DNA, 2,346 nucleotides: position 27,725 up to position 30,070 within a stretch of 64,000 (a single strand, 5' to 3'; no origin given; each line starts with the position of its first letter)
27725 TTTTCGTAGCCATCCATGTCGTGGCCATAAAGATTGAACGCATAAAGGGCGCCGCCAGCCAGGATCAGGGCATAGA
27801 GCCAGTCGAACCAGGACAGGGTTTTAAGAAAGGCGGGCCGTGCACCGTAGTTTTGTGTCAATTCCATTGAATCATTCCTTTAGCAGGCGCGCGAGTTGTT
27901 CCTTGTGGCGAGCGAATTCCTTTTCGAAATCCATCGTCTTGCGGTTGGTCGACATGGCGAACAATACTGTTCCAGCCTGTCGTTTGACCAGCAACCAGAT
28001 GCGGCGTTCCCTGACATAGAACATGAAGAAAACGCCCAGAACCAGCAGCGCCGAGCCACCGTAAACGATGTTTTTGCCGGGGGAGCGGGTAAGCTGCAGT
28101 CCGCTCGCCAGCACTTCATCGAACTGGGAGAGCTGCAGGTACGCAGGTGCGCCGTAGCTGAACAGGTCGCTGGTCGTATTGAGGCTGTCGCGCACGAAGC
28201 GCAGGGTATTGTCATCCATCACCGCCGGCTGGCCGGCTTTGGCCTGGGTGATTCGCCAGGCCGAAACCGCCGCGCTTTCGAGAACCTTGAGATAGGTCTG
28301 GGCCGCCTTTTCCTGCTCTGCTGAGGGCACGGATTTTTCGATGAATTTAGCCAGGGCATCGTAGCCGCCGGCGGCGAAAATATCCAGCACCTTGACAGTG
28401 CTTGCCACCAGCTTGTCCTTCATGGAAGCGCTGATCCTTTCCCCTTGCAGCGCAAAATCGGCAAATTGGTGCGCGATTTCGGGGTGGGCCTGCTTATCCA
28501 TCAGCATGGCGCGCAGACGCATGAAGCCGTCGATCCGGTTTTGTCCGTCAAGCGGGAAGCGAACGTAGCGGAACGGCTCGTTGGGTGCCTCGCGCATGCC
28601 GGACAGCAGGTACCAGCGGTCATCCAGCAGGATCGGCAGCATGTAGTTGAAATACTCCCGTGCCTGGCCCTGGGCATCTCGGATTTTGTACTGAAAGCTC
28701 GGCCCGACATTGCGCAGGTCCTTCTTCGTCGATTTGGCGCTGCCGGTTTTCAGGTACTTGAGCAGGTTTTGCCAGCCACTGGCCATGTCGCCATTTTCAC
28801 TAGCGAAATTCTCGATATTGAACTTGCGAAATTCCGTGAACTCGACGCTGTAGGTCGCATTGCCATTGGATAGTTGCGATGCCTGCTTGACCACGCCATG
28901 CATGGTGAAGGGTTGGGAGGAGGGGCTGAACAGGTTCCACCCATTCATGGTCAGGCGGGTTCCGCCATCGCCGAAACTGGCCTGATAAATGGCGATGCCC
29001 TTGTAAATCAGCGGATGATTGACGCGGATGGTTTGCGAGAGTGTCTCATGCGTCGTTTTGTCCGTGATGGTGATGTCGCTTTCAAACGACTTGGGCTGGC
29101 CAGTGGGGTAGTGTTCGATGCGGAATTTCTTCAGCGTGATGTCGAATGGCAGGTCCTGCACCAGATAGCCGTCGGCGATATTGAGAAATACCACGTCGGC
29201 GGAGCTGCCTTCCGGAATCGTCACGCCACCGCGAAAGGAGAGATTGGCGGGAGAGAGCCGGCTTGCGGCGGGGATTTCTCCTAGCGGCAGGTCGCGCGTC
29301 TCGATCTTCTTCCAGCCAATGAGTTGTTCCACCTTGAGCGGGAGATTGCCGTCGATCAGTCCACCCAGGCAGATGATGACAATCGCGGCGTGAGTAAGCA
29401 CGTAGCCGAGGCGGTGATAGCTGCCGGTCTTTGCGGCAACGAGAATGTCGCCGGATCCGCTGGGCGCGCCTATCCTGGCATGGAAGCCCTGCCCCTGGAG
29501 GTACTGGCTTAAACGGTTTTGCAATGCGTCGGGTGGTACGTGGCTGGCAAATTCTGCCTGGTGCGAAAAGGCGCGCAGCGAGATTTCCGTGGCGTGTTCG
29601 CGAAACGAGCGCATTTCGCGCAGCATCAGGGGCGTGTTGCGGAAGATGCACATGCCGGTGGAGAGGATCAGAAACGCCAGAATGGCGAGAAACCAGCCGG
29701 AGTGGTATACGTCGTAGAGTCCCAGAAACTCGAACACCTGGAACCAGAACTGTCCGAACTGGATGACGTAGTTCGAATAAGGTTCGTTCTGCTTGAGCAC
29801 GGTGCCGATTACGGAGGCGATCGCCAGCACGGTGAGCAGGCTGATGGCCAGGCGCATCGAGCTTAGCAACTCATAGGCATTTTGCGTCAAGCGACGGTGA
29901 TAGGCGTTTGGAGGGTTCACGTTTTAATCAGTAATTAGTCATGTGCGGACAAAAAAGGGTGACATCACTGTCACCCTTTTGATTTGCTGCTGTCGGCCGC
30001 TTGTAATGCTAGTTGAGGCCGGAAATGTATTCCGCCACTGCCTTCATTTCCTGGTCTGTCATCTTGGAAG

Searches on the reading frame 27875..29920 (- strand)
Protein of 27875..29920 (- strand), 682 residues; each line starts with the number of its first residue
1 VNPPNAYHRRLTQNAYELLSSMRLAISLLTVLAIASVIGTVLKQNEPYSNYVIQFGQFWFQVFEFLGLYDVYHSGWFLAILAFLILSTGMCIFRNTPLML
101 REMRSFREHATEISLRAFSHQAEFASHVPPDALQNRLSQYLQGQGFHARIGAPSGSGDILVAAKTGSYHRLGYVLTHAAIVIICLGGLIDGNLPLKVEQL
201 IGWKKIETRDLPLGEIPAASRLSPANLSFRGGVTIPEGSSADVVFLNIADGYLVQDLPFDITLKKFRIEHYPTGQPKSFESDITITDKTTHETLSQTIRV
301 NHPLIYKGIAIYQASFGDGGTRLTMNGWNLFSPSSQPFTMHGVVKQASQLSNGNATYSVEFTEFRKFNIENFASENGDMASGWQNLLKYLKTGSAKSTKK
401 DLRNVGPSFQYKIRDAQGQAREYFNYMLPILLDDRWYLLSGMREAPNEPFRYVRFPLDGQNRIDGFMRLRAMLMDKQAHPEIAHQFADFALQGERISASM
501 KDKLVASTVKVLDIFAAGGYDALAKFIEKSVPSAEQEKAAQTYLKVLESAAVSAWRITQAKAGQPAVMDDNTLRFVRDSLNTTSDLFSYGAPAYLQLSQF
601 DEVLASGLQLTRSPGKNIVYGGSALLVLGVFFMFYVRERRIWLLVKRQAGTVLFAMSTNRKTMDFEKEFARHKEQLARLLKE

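Call 80: search_protein_families(library=pfam, proteins=[window:27875-29920:-], max_evalue=0.00001)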
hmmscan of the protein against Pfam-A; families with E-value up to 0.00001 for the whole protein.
window:27875-29920:- (682 aa): 1 family
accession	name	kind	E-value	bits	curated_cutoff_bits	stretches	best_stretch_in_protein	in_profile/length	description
PF05140.19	ResB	-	2.1e-141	472.5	24.6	1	22-670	1-486/486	ResB-like family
